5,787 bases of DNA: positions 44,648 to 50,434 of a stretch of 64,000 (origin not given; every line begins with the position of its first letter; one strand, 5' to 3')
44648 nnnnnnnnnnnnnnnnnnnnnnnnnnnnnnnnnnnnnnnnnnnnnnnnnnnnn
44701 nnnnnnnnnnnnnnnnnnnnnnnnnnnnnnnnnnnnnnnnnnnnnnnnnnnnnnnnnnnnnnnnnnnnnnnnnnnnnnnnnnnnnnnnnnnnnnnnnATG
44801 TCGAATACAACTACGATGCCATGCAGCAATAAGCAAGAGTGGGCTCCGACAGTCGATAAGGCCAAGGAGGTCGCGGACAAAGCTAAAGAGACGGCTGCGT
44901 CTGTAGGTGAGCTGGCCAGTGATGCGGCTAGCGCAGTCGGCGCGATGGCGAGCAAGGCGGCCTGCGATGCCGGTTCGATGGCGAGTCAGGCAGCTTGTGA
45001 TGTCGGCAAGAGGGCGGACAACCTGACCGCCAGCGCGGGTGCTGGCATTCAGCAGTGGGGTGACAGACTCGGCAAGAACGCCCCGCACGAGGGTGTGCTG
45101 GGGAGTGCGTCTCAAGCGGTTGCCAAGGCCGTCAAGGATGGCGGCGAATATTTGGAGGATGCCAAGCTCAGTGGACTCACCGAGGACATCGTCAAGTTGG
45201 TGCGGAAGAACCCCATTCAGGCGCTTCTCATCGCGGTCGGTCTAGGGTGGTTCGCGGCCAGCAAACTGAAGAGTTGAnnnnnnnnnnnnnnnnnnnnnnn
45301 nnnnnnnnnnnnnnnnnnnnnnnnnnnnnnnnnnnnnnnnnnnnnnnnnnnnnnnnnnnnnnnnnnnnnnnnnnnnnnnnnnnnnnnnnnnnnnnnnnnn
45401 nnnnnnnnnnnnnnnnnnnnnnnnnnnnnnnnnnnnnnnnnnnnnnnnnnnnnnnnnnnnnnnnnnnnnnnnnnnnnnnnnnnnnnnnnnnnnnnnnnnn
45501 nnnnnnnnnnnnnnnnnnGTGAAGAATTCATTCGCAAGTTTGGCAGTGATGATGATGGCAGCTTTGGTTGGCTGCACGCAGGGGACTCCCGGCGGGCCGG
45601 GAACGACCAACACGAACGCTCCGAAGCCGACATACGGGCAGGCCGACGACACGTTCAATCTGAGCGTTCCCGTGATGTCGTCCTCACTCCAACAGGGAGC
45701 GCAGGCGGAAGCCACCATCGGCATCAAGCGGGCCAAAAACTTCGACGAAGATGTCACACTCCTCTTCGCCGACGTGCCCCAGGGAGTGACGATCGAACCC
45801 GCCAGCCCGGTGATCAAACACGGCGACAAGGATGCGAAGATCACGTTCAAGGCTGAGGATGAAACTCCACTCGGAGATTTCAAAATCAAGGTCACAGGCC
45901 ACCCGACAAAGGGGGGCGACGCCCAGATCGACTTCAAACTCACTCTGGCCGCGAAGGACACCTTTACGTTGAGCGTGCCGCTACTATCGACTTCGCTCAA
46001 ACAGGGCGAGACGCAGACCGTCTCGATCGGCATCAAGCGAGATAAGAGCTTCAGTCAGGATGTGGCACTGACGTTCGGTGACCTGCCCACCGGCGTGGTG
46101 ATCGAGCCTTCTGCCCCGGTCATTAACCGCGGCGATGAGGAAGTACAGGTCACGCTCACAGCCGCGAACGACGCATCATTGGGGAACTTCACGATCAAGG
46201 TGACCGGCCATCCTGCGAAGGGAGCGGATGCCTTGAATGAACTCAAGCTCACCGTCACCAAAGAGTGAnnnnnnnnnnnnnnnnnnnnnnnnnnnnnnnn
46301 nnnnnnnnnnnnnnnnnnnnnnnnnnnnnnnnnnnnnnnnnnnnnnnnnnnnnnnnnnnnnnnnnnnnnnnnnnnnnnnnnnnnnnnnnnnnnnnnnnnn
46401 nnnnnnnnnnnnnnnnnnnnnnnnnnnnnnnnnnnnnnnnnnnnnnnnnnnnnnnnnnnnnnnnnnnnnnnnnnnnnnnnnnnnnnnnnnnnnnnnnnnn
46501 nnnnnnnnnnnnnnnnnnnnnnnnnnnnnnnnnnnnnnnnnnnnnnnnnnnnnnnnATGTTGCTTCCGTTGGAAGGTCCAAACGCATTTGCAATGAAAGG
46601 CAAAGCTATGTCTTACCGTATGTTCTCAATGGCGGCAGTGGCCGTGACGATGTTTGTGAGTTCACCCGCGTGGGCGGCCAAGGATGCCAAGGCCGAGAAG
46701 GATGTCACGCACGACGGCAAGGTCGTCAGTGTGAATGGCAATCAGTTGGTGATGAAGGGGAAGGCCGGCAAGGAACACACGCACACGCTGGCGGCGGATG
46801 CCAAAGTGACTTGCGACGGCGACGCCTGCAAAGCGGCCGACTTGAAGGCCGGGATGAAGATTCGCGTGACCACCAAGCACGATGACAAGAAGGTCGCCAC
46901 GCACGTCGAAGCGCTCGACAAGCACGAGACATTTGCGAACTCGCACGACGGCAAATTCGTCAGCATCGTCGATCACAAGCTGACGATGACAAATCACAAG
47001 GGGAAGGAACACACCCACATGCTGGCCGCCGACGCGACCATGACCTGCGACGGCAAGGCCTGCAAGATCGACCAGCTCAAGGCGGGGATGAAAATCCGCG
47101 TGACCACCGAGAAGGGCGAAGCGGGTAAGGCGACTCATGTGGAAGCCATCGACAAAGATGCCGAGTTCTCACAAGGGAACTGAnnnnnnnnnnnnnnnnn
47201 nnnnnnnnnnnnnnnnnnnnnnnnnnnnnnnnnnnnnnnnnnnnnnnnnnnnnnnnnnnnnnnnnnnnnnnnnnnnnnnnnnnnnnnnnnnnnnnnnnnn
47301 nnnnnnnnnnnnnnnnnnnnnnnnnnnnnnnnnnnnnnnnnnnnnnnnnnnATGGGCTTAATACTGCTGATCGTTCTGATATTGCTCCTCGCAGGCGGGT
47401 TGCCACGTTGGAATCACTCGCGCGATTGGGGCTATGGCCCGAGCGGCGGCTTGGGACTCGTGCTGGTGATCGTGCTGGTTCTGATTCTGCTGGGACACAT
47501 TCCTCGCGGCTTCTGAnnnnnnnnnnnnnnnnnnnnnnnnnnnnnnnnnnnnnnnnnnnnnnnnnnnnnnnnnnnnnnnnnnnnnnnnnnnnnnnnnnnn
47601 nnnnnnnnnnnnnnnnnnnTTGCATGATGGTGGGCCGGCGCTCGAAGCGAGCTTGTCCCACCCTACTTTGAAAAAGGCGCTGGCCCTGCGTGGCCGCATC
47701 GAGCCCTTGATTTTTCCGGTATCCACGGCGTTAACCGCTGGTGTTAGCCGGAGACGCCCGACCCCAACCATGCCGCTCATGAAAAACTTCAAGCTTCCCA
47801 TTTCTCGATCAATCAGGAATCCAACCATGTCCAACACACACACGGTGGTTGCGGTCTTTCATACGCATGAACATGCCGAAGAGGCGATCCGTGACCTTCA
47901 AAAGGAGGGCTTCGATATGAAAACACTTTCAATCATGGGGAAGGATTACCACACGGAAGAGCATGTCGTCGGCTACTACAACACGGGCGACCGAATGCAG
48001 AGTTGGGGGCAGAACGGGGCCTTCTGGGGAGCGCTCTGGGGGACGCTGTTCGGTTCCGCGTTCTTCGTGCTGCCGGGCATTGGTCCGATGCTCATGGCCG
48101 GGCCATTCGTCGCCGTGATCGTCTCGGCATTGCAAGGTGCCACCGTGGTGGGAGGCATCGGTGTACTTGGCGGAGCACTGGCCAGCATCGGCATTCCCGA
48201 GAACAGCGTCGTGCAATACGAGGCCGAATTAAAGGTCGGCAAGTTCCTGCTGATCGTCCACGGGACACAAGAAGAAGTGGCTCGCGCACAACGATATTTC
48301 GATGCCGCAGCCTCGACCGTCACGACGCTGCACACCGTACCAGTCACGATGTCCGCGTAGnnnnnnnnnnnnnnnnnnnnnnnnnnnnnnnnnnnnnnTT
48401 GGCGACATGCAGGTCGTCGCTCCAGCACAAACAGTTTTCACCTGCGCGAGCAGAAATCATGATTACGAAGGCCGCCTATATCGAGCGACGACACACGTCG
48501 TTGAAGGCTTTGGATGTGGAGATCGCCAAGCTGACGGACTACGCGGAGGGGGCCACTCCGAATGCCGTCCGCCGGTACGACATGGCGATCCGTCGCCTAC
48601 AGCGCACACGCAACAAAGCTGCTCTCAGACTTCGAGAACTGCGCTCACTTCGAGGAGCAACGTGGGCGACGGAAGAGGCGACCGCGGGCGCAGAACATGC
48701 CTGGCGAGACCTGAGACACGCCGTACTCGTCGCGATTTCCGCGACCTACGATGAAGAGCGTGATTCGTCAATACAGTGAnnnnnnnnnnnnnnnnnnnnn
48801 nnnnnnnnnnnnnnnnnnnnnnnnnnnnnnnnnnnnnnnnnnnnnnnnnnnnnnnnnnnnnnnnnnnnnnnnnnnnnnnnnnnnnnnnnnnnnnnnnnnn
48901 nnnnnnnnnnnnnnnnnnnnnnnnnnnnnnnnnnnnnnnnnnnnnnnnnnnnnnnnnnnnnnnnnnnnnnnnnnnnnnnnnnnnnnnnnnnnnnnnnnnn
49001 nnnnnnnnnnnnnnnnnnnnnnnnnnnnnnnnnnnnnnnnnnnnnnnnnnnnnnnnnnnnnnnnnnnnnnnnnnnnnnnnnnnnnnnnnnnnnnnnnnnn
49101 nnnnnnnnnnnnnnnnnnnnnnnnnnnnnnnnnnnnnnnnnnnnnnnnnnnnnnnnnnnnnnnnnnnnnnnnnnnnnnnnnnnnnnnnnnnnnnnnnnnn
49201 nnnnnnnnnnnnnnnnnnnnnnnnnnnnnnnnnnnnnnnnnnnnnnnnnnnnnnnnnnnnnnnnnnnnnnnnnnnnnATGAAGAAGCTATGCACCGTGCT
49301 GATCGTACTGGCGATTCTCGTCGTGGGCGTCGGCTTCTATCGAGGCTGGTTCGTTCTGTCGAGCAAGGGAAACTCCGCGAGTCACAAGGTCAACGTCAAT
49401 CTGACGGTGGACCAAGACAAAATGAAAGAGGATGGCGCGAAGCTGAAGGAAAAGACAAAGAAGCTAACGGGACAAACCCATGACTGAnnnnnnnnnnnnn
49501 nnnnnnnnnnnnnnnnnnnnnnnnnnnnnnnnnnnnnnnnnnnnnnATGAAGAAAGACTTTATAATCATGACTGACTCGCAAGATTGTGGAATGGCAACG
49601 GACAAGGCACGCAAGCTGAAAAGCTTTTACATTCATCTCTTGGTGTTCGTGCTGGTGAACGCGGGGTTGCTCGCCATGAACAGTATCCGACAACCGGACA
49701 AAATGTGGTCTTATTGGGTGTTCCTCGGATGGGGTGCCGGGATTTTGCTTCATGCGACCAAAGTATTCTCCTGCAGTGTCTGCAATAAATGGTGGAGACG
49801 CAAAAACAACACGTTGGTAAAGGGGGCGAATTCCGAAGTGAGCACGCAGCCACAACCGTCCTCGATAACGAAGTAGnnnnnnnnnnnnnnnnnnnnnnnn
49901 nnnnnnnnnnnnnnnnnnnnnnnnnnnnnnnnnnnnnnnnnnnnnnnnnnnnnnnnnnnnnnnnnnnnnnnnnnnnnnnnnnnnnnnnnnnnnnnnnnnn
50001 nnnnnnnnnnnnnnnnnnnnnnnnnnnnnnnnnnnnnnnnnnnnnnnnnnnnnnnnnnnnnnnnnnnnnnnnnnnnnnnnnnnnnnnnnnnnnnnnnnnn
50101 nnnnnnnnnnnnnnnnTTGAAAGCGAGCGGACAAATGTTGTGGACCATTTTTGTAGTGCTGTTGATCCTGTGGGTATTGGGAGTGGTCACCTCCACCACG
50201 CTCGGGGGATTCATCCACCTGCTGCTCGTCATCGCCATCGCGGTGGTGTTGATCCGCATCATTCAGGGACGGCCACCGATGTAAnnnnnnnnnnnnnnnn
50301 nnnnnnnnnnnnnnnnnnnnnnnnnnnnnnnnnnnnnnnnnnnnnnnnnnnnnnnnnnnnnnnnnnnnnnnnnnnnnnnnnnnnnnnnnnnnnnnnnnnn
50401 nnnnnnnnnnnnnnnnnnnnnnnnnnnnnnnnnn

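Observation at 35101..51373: About 16 kb single-strand general-stress/desiccation island of ~28 small genes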

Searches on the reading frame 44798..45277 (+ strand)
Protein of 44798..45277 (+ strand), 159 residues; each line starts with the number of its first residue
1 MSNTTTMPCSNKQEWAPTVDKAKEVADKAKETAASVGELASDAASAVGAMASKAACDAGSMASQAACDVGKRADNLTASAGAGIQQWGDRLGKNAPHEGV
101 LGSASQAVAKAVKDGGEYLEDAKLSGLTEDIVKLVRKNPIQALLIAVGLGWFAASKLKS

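Call 6: search_protein_families(library=pfam, max_evalue=0.01, proteins=[window:44798-45277:+])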
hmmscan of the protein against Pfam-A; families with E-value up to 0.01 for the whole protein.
window:44798-45277:+ (159 aa): 0 families

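Call 9: search_protein_families(library=ncbifam, max_evalue=0.01, proteins=[window:44798-45277:+])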
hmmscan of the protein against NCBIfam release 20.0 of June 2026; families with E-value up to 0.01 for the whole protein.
window:44798-45277:+ (159 aa): 0 families

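Call 69: search_protein_families(library=pfam, max_evalue=5, proteins=[window:44798-45277:+])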
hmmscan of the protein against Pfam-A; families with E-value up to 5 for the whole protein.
window:44798-45277:+ (159 aa): 1 family
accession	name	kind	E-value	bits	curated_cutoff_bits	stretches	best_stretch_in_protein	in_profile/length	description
PF11098.13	Chlorosome_CsmC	-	2.6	8.5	26.3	1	23-67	79-123/139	Chlorosome envelope protein C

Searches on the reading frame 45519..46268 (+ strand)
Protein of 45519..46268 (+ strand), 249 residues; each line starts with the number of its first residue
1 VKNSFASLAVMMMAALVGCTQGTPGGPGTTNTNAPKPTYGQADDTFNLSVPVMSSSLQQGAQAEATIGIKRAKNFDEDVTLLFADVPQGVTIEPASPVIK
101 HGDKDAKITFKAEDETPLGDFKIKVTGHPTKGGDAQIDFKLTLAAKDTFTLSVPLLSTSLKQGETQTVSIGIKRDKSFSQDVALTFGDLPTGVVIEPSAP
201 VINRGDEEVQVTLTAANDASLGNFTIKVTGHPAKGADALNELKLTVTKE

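Call 6: search_protein_families(library=pfam, max_evalue=0.01, proteins=[window:45519-46268:+])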
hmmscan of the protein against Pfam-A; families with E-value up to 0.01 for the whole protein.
window:45519-46268:+ (249 aa): 4 families
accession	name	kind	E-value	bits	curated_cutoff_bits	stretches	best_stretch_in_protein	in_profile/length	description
PF15780.11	ASH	-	9.5e-05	22.9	27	0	177-228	7-57/98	Abnormal spindle-like microcephaly-assoc'd, ASPM-SPD-2-Hydin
PF22067.2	Cep192_D3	-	0.00014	22.3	27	0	58-117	14-74/99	Cep192 domain 3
PF13750.12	Big_3_3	-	0.0053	16.9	27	0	137-194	95-152/157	Bacterial Ig-like domain (group 3)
PF09099.16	Qn_am_d_aIII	-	0.0099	16.6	22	0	188-231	32-72/82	Quinohemoprotein amine dehydrogenase, alpha subunit domain III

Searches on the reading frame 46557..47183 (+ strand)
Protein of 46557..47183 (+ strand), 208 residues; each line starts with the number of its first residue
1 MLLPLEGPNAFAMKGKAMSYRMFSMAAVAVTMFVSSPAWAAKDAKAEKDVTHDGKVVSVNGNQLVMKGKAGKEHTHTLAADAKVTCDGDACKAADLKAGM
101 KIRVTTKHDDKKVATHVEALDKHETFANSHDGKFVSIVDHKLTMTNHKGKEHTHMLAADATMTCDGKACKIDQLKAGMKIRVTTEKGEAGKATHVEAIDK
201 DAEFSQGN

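Call 6: search_protein_families(library=pfam, max_evalue=0.01, proteins=[window:46557-47183:+])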
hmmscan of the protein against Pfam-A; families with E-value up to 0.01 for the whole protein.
window:46557-47183:+ (208 aa): 1 family
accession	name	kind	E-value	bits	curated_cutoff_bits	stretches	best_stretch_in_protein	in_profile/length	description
PF11518.13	DUF3221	-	0.0068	17.1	26.4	0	146-185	23-62/82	Protein of unknown function (DUF3221)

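Call 9: search_protein_families(library=ncbifam, max_evalue=0.01, proteins=[window:46557-47183:+])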
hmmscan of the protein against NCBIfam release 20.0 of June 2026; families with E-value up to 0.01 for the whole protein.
window:46557-47183:+ (208 aa): 2 families
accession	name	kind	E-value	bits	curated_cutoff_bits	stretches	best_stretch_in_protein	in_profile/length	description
NF040942.2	hypo_ExtJ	equivalog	7.6e-09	35.9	52.5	1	24-114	7-68/77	selenite/tellurite reduction operon protein ExtJ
NF052405.1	NOV5WD8W_fam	equivalog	0.0014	18.5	170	1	13-124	1-118/137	NOV5WD8W family nitrogen cycling protein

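Call 69: search_protein_families(library=pfam, max_evalue=5, proteins=[window:46557-47183:+])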
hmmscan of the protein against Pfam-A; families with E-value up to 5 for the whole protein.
window:46557-47183:+ (208 aa): 16 families
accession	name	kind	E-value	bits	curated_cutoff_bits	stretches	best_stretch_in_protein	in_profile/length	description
PF11518.13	DUF3221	-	0.0068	17.1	26.4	1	146-185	23-62/82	Protein of unknown function (DUF3221)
PF21601.3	GldM_2nd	-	0.011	16.7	24.4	1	40-89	34-84/98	GldM second domain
PF11604.15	CusF_Ec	-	0.011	16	27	1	170-193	44-66/72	Copper binding periplasmic protein CusF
PF01828.24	Peptidase_A4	-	0.011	15.7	22.3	1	54-119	13-78/206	Peptidase A4 family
PF22636.2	FlK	-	0.013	16.1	27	1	151-198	52-99/103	Fluoroacetyl-CoA-specific thioesterase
PF04225.17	LysM_OapA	-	0.021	15.4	22.3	1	86-134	33-81/85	Opacity-associated protein A LysM-like domain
PF24888.1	DUF7741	-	0.029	15.1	27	0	150-173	16-39/80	Domain of unknown function (DUF7741)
PF07076.17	DUF1344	-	0.032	14.5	23.1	0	170-183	33-46/60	Protein of unknown function (DUF1344)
PF03335.18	Phage_fiber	-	0.058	14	20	1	72-82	4-14/14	Phage tail fibre repeat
PF12985.13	DUF3869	-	0.11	13.1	24.5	1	42-78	19-55/85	Domain of unknown function (DUF3869)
PF12789.12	PTR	-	0.12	12.8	27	1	49-79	4-34/60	Phage tail repeat like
PF23954.1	DUF7283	-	0.12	12.7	27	1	40-76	46-82/142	Family of unknown function (DUF7283)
PF21941.2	SMEK_N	-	0.14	12.4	27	1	95-151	61-117/140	SMEK domain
PF05993.17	Reovirus_M2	-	0.14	10.7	25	1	48-141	472-562/647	Reovirus major virion structural protein Mu-1/Mu-1C (M2)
PF01796.24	OB_ChsH2_C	-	0.2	12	27.1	0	79-106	37-64/65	ChsH2, C-terminal OB-fold domain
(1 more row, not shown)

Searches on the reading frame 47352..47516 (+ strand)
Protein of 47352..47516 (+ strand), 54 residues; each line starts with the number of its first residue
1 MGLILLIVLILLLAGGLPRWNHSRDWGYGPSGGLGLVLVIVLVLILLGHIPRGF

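Call 7: search_protein_families(library=pfam, max_evalue=0.01, proteins=[window:47352-47516:+])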
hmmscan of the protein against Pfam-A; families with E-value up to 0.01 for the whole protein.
window:47352-47516:+ (54 aa): 1 family
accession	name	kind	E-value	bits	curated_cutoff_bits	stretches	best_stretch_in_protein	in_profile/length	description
PF11752.14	DUF3309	-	6.1e-23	81.1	22.3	1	1-50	1-50/50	Protein of unknown function (DUF3309)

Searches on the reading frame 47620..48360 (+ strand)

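Call 7: search_protein_families(library=pfam, max_evalue=0.01, proteins=[window:47620-48360:+])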
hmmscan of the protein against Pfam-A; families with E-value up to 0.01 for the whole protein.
window:47620-48360:+ (246 aa): 2 families
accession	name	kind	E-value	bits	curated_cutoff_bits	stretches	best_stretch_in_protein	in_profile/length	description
PF11181.13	YflT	-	8.1e-11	42.7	26.2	1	76-143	2-69/99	Heat induced stress protein YflT domain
PF06897.17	DUF1269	-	0.00027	21.7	26.9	1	134-233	1-81/100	Protein of unknown function (DUF1269)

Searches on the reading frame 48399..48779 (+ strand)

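Call 7: search_protein_families(library=pfam, max_evalue=0.01, proteins=[window:48399-48779:+])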
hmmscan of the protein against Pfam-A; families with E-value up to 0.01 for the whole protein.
window:48399-48779:+ (126 aa): 0 families

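Call 9: search_protein_families(library=ncbifam, max_evalue=0.01, proteins=[window:48399-48779:+])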
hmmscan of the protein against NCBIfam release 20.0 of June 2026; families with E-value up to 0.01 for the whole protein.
window:48399-48779:+ (126 aa): 1 family
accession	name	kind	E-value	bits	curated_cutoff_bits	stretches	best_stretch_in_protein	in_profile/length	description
NF052504.1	sll1863_fam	domain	1.2e-12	47.9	35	1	23-114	1-90/93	sll1863 family stress response protein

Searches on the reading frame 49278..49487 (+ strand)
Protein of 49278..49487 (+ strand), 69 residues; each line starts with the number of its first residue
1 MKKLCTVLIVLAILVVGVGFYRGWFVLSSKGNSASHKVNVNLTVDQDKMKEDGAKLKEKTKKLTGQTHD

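Call 7: search_protein_families(library=pfam, max_evalue=0.01, proteins=[window:49278-49487:+])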
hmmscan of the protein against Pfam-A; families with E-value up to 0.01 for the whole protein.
window:49278-49487:+ (69 aa): 1 family
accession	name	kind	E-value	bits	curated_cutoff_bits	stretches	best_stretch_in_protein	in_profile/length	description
PF22852.1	SoxE_N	-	0.0067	16.7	27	1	7-35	12-42/48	Sulfocyanin, N-terminal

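Call 69: search_protein_families(library=pfam, max_evalue=5, proteins=[window:49278-49487:+])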
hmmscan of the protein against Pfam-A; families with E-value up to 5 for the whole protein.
window:49278-49487:+ (69 aa): 2 families
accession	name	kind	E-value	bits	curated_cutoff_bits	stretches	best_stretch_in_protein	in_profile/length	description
PF22852.1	SoxE_N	-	0.0067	16.7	27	1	7-35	12-42/48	Sulfocyanin, N-terminal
PF14155.11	DUF4307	-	0.17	12.2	27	1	7-47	5-46/111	Domain of unknown function (DUF4307)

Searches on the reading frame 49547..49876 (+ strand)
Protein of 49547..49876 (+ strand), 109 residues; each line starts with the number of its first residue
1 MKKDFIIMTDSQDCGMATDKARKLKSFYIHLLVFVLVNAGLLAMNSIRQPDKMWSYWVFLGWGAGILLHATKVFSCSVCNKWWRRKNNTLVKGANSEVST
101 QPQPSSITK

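Call 7: search_protein_families(library=pfam, max_evalue=0.01, proteins=[window:49547-49876:+])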
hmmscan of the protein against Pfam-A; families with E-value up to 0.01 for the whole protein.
window:49547-49876:+ (109 aa): 1 family
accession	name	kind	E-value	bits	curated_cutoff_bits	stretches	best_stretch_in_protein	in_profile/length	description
PF13239.11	2TM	-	1.2e-18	67.4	24.8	1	17-87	3-73/79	2TM domain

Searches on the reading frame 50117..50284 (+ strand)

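Call 7: search_protein_families(library=pfam, max_evalue=0.01, proteins=[window:50117-50284:+])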
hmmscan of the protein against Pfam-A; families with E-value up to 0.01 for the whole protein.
window:50117-50284:+ (55 aa): 1 family
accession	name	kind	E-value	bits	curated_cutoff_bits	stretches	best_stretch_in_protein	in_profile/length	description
PF18919.5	DUF5670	-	6e-14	52.3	23.5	1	7-50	1-43/43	Family of unknown function (DUF5670)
